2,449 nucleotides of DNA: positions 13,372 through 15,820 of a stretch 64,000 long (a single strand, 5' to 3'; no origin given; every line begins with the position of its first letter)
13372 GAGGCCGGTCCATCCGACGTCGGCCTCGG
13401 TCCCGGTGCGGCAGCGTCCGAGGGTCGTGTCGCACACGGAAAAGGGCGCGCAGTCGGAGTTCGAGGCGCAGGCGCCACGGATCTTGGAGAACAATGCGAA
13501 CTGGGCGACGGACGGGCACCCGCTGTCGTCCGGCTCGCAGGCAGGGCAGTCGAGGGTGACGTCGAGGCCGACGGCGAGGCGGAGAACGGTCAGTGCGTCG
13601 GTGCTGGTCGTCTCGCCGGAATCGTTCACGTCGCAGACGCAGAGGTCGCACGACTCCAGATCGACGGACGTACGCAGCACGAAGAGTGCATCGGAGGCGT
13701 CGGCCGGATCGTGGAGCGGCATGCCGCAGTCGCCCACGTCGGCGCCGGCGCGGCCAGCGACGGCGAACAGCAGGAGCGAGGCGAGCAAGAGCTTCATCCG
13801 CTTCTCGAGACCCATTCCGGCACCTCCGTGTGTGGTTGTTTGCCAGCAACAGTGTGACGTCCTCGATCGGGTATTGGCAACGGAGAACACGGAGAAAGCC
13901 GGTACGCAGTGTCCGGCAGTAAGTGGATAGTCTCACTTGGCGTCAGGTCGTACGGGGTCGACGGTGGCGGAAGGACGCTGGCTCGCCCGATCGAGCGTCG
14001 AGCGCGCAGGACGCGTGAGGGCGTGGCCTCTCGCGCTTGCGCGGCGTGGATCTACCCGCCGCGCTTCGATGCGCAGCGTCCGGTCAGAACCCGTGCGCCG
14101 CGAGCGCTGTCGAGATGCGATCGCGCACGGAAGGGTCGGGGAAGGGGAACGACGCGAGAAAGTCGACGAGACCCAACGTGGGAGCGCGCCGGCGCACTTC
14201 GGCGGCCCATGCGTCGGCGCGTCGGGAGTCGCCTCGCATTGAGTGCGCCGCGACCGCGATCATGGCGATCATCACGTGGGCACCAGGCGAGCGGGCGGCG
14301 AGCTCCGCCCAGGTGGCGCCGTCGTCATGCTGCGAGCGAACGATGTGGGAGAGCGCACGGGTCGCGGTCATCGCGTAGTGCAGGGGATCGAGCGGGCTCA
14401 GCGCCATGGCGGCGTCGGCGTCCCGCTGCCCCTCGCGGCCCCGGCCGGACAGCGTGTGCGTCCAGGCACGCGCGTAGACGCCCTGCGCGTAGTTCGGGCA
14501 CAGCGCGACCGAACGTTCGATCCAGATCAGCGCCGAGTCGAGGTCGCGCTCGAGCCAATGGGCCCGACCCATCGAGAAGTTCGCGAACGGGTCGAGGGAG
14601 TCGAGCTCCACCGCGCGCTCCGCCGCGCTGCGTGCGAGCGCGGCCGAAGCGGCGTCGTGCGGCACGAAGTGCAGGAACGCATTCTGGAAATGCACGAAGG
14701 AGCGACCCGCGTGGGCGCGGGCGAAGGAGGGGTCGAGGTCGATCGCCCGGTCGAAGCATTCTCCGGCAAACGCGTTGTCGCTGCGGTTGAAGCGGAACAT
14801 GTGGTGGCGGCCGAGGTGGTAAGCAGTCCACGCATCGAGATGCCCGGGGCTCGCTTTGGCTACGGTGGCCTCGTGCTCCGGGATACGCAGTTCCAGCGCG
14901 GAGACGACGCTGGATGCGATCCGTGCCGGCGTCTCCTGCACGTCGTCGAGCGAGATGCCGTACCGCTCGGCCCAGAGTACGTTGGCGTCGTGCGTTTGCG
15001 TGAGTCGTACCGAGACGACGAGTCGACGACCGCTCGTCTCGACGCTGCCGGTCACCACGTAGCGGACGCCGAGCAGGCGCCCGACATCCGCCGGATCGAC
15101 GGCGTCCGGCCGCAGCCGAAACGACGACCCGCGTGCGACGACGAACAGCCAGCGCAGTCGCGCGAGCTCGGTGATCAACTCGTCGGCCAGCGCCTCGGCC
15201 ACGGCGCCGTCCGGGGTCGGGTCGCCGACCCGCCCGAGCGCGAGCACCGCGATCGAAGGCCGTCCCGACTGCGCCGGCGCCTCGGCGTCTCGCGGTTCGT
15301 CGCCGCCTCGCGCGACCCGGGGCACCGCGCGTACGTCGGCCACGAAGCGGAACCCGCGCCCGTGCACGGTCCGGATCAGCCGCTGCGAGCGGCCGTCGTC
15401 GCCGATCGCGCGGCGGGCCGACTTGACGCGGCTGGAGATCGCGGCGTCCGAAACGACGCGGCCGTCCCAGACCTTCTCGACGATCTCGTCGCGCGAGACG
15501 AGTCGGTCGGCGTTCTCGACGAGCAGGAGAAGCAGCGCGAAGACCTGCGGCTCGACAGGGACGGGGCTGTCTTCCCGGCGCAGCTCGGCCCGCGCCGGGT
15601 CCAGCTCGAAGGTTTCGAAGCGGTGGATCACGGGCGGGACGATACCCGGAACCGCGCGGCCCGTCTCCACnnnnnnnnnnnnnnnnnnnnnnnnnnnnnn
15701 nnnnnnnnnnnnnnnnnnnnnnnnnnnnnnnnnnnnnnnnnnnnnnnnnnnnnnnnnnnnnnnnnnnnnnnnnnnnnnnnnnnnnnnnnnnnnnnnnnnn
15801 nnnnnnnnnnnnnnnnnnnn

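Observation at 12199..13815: Secreted cysteine-rich protein with a complete two-repeat dockerin-like module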

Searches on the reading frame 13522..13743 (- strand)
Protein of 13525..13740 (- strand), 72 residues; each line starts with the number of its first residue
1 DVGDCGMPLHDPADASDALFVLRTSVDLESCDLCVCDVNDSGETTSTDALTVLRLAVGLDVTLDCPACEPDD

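Call 7: search_protein_families(library=pfam, proteins=[window:13525-13740:-], max_evalue=10)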
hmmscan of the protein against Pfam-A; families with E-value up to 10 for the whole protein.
seq(72 aa): 2 families
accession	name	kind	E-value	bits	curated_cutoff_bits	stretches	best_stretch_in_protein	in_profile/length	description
PF19746.4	DUF6233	-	0.0023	18.5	27.6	1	2-37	19-55/59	Family of unknown function (DUF6233)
PF00404.24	Dockerin_1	-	0.018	15.7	22.9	1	27-52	27-52/57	Dockerin type I domain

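Call 19: search_solved_structures(query=A2, max_evalue=10, show_alignments=3)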
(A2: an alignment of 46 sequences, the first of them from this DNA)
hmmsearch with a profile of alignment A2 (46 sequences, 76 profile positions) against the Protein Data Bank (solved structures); distinct sequences matched with E-value up to 10: 11.
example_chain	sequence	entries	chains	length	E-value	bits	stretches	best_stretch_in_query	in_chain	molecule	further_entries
1ohz_B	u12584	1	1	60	0.0012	21.8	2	40-66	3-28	ENDO-1,4-BETA-XYLANASE Y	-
2ccl_B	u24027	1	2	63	0.0019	21.1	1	40-66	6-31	ENDO-1,4-BETA-XYLANASE Y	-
2mte_A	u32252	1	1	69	0.053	16.5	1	40-55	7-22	Cellulose 1,4-beta-cellobiosidase (reducing end) CelS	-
1daq_A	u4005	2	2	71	0.057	16.4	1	40-55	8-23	ENDOGLUCANASE SS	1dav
3tbf_A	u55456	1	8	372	0.25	14.4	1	13-65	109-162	Glucosamine--fructose-6-phosphate aminotransferase [isomerizing]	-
3ul4_B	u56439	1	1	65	0.35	13.9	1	36-58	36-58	Cellulosome enzyme, dockerin type I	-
4fl4_A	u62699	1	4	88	0.35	13.9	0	40-61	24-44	Glycoside hydrolase family 9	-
4uyq_B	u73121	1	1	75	0.56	13.2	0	40-55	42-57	Cellulosomal scaffoldin adaptor protein B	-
4uyp_B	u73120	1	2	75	0.57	13.2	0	40-55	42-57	Cellulosomal scaffoldin adaptor protein B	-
8ajy_B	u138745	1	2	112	1.3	12.1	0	40-57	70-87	Dockerin from ScaH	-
8flx_A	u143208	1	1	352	6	9.9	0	5-31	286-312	LK031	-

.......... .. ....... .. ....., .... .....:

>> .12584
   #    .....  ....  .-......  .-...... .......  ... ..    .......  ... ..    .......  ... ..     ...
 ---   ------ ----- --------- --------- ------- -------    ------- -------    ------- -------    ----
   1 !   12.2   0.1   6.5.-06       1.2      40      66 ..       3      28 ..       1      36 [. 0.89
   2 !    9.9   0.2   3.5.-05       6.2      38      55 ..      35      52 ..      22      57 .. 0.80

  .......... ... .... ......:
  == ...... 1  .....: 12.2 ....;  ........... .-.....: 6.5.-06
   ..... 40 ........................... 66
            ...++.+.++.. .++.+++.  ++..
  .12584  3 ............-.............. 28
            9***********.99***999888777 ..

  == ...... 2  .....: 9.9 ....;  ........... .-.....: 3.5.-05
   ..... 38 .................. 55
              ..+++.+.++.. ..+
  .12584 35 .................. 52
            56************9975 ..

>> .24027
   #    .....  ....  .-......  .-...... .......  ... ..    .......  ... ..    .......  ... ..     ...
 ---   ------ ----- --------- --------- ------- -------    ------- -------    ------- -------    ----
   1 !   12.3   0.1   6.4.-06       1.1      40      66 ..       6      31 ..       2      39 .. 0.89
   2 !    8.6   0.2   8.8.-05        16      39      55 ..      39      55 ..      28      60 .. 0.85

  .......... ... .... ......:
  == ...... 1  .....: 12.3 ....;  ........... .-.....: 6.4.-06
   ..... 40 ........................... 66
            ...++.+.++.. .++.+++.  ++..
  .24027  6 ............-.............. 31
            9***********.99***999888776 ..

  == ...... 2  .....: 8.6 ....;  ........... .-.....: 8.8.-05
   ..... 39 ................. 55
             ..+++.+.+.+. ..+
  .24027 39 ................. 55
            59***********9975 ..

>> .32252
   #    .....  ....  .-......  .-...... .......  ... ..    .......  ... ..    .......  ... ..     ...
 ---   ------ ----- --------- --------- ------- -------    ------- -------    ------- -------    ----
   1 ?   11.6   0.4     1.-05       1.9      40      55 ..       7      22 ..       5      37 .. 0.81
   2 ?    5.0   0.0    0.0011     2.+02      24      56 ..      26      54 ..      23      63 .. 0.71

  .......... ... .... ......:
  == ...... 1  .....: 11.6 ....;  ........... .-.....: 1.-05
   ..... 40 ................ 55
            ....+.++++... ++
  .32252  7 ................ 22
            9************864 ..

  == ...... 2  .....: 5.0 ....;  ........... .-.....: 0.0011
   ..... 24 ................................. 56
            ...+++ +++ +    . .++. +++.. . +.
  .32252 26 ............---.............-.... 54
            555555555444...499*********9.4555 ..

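Call 48: find_related_loci(query=A3, collection=genome_contigs, flank=4000)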
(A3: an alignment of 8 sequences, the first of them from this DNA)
Query A3 (74 aa) in genome_contigs; peptide patterns used: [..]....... (x = any residue, [..] = any of these).
22 stretches matched a pattern; 15 encode a relative of the query (tblastn E <= 1e-3); 15 distinct loci.
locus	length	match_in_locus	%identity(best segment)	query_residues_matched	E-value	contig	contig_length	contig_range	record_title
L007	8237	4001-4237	56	3-70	1e-21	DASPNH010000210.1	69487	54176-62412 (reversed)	MAG TPA_asm: Candidatus Binatia bacterium isolate SMAG_U12116 k141_199757, whole genome shotgun sequence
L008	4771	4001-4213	63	1-69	8e-21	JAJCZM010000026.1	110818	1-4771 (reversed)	MAG: Deltaproteobacteria bacterium isolate OFTM64 OFTM64_25, whole genome shotgun sequence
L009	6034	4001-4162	70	16-69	1e-20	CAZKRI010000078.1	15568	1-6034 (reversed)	MAG TPA_asm: uncultured Myxococcales bacterium isolate binchicken_co165_396 genome assembly, contig: k141_2884662, whole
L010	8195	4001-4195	62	6-69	3e-20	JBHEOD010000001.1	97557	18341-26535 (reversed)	MAG: Candidatus Binatia bacterium isolate S6_bin.16.strict S6_NODE_1, whole genome shotgun sequence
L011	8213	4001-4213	58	1-69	3e-20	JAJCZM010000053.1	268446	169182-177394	MAG: Deltaproteobacteria bacterium isolate OFTM64 OFTM64_52, whole genome shotgun sequence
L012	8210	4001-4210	54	3-70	1e-18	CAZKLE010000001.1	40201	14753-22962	MAG TPA_asm: uncultured Myxococcales bacterium isolate binchicken_co253_39 genome assembly, contig: NODE_361_length_4020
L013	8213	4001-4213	55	1-69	2e-18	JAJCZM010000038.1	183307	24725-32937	MAG: Deltaproteobacteria bacterium isolate OFTM64 OFTM64_37, whole genome shotgun sequence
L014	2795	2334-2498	67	16-70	2e-18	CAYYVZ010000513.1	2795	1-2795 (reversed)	MAG TPA_asm: uncultured Myxococcales bacterium isolate binchicken_co105_106 genome assembly, contig: NODE_53299_length_2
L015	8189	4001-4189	59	2-69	5e-18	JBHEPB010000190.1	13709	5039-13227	MAG: Candidatus Binatia bacterium isolate S6_bin.61.orig S6_k141_2333476, whole genome shotgun sequence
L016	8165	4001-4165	62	16-70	1e-16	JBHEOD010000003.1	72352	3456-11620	MAG: Candidatus Binatia bacterium isolate S6_bin.16.strict S6_NODE_3, whole genome shotgun sequence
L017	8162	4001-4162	59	16-69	1e-16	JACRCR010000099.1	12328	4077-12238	MAG: Deltaproteobacteria bacterium isolate NC_groundwater_1651_Pr3_B-0.1um_66_31 SR-2_scaffold_141_771200, whole genome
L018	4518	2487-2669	57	6-64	3e-16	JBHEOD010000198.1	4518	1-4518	MAG: Candidatus Binatia bacterium isolate S6_bin.16.strict S6_NODE_198, whole genome shotgun sequence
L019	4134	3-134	70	26-69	3e-15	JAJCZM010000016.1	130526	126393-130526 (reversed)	MAG: Deltaproteobacteria bacterium isolate OFTM64 OFTM64_15, whole genome shotgun sequence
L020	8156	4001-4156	54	16-67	2e-11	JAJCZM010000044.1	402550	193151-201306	MAG: Deltaproteobacteria bacterium isolate OFTM64 OFTM64_43, whole genome shotgun sequence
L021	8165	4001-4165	51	16-69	3e-11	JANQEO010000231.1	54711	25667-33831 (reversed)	MAG: Candidatus Binatia bacterium isolate PL23a_bin.3 k99_5414278, whole genome shotgun sequence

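Call 82: search_protein_families(library=pfam, alignment_id=A2, max_evalue=0.1)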
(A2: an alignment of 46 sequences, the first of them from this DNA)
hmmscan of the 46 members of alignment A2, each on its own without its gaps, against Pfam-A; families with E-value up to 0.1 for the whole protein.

A. member 1, seq(74 aa): 2 families
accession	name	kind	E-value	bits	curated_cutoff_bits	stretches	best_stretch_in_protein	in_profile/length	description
PF19746.4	DUF6233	-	0.0015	19.1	27.6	1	3-38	19-55/59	Family of unknown function (DUF6233)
PF00404.24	Dockerin_1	-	0.019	15.6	22.9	1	28-53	27-52/57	Dockerin type I domain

B. families by the number of members that match (of 46 scanned): 12 families
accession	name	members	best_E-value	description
PF00404.24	Dockerin_1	25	2.9e-10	Dockerin type I domain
PF19746.4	DUF6233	9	0.00074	Family of unknown function (DUF6233)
PF14658.12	EF-hand_9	3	0.083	EF-hand domain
PF19698.5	DUF6197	2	0.025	Family of unknown function (DUF6197)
PF25025.1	EF-Ts_N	1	0.019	Elongation factor Ts, mitochondrial, N-terminal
PF13405.12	EF-hand_6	1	0.021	EF-hand domain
PF13499.12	EF-hand_7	1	0.039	EF-hand domain pair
PF19817.4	DUF6300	1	0.042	Family of unknown function (DUF6300)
PF24326.1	DUF7496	1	0.056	Domain of unknown function (DUF7496)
PF04400.18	NqrM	1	0.075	(Na+)-NQR maturation NqrM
PF17611.7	DUF5506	1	0.085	Family of unknown function (DUF5506)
PF17264.7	DUF5330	1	0.089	Family of unknown function (DUF5330)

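Call 84: find_homologous_proteins(query=A2, max_evalue=0.00001)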
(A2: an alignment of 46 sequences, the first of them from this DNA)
Query A2 (46 sequences) (74 aa, profile of the alignment): 105 proteins with E <= 0.00001 among 2059 candidates.
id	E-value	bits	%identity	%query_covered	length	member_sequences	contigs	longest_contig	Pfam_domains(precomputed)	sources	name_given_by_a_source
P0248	2.3e-37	144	63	70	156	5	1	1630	PF00404.25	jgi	jgi:hypothetical protein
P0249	2.7e-26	109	63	93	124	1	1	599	-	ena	-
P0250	5.4e-24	102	62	85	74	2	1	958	-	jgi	-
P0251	3.4e-23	99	51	86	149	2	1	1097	-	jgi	jgi:hypothetical protein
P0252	4.0e-23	99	53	86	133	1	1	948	-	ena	-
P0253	5.5e-23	98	51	93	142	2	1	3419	-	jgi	jgi:hypothetical protein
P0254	6.3e-23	98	60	85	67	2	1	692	-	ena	-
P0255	7.7e-23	98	60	89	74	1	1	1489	-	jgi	jgi:hypothetical protein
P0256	1.1e-22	97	58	84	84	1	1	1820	-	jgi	jgi:hypothetical protein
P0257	2.2e-22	96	50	89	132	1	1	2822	-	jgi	-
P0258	2.7e-22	96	62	85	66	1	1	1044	-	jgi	jgi:hypothetical protein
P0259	4.3e-22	95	56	86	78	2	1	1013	-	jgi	jgi:hypothetical protein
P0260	4.5e-22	95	67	73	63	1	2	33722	-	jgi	jgi:hypothetical protein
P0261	4.5e-22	95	63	73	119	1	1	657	-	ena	-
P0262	6.9e-22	95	56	74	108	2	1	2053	-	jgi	jgi:hypothetical protein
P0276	3.5e-20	89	65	73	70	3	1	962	PF00404.25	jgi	jgi:hypothetical protein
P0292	7.0e-19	85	53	72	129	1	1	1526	PF00404.25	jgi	jgi:hypothetical protein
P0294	8.6e-19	85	52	70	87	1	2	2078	PF00404.25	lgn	-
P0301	1.4e-17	81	54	73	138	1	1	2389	PF00404.25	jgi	jgi:hypothetical protein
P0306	3.3e-17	80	53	72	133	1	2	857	PF00404.25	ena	-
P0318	5.1e-16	76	46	70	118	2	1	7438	PF00404.25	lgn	-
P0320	1.4e-15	75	50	72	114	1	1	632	PF00404.25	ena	-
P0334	2.6e-13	67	51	58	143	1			PF00404.25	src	-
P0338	1.2e-12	65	46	70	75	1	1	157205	PF00404.25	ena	-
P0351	5.7e-6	44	44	64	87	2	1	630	PF00404.25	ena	-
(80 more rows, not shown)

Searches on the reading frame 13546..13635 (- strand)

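Call 7: search_protein_families(library=pfam, proteins=[window:13546-13635:-], max_evalue=10)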
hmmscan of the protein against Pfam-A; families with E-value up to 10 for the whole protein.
seq(30 aa): 1 family
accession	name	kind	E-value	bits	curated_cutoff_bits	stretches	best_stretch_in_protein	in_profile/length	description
PF00404.24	Dockerin_1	-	0.019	15.6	22.9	1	2-17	37-52/57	Dockerin type I domain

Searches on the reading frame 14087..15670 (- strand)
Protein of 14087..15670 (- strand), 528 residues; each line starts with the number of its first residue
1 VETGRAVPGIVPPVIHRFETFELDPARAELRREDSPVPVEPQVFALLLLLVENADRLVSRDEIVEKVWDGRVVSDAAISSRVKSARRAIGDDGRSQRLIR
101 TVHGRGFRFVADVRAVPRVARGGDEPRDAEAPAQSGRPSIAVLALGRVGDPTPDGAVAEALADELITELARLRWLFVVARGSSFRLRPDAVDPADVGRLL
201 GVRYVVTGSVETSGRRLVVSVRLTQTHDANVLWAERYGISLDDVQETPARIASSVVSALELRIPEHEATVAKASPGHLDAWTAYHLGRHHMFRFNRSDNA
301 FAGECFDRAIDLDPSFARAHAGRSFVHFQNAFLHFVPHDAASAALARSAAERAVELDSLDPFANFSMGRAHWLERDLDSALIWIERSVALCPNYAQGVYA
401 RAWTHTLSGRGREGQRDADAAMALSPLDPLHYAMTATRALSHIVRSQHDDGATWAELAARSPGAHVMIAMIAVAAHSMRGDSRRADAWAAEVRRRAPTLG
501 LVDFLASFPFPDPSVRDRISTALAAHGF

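Call 4: search_protein_families(library=pfam, proteins=[window:14087-15670:-], max_evalue=10)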
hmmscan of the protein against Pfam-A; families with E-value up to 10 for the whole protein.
window:14087-15670:- (528 aa): 10 families
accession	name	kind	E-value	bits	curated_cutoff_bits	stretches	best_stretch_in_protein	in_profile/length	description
PF00486.34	Trans_reg_C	-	3.8e-16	59.4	26.2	1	36-109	3-77/77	Transcriptional regulatory protein, C terminal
PF07719.23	TPR_2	-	8.8e-06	25.9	27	1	362-394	2-34/34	Tetratricopeptide repeat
PF13431.12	TPR_17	-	0.00021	21.8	24.4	0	385-409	3-27/34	Tetratricopeptide repeat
PF13414.12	TPR_11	-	0.00022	21.3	26.8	1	304-330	15-41/42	TPR repeat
PF13432.12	TPR_16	-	0.0018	19.1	32.7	1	344-394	14-64/65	Tetratricopeptide repeat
PF17680.6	FlgO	-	0.013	15.7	22.6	1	200-240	86-126/130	FlgO protein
PF00515.34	TPR_1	-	0.013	15.7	27.8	1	302-316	20-34/34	Tetratricopeptide repeat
PF13181.12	TPR_8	-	0.053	14.1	25.7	0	364-394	4-34/34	Tetratricopeptide repeat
PF13371.12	TPR_9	-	0.23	11.9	35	1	370-432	4-61/73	Tetratricopeptide repeat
PF13428.12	TPR_14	-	1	10.7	23.5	1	366-402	6-42/44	Tetratricopeptide repeat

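Call 5: search_protein_families(library=ncbifam, proteins=[window:14087-15670:-], max_evalue=10)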
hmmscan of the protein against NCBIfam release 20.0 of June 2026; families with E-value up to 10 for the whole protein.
window:14087-15670:- (528 aa): 36 families (the best 25 are shown)
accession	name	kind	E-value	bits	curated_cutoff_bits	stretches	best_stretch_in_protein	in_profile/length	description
NF009037.0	PRK12370.1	equivalog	4.6e-20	71.5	589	2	30-116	27-112/553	HilA/EilA family virulence transcriptional regulator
NF007540.1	PRK10153.1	equivalog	2e-18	66.6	400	2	23-116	13-107/516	lysine decarboxylation/transport transcriptional activator CadC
NF007982.1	PRK10710.1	equivalog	9.9e-10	38.4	380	1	24-113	141-231/235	envelope stress response regulator BaeR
NF007546.0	PRK10161.1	equivalog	1.6e-09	37.7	471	1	11-111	128-227/229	phosphate response regulator transcription factor PhoB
TIGR02154.1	PhoB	equivalog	3e-09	36.5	296.2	1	18-109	134-225/226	phosphate regulon transcriptional regulator PhoB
NF007663.1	PRK10336.1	equivalog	3.5e-09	36.7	345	1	20-108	131-215/219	quorum sensing response regulator transcription factor QseB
NF040689.1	MtrAB_MtrA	equivalog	1.3e-08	34.4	300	1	21-108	129-217/219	MtrAB system response regulator MtrA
NF045944.1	ResRegRpaBCyano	equivalog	8.9e-08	31.8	330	1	16-109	131-227/229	response regulator transcription factor RpaB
NF007005.1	PRK09468.1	equivalog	9.4e-08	31.8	331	1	17-113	138-235/237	osmolarity response regulator transcription factor OmpR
NF053854.1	RespRegPhoBBctds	equivalog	1.8e-07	30.7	270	1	17-109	134-224/225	two-component system response regulator PhoB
TIGR01387.1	cztR_silR_copR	subfamily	3.9e-07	29.9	279.2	1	18-108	127-217/218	heavy metal response regulator transcription factor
NF033117.2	vanR_ACDEGLN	exception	8.8e-07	28.7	350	1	31-108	146-224/226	VanR-ABDEGLN family response regulator transcription factor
NF041733.1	resp_reg_CseB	equivalog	1.3e-06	28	350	1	16-110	137-227/228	two-component system response regulator CseB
NF008567.0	PRK11517.1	equivalog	2.1e-06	27.3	353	1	20-112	129-221/223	response regulator transcription factor HprR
NF033120.0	vanR_FM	exception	2.6e-06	27.3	460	1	30-109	149-229/231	vancomycin resistance response regulator transcription factor, VanR-F/VanR-M family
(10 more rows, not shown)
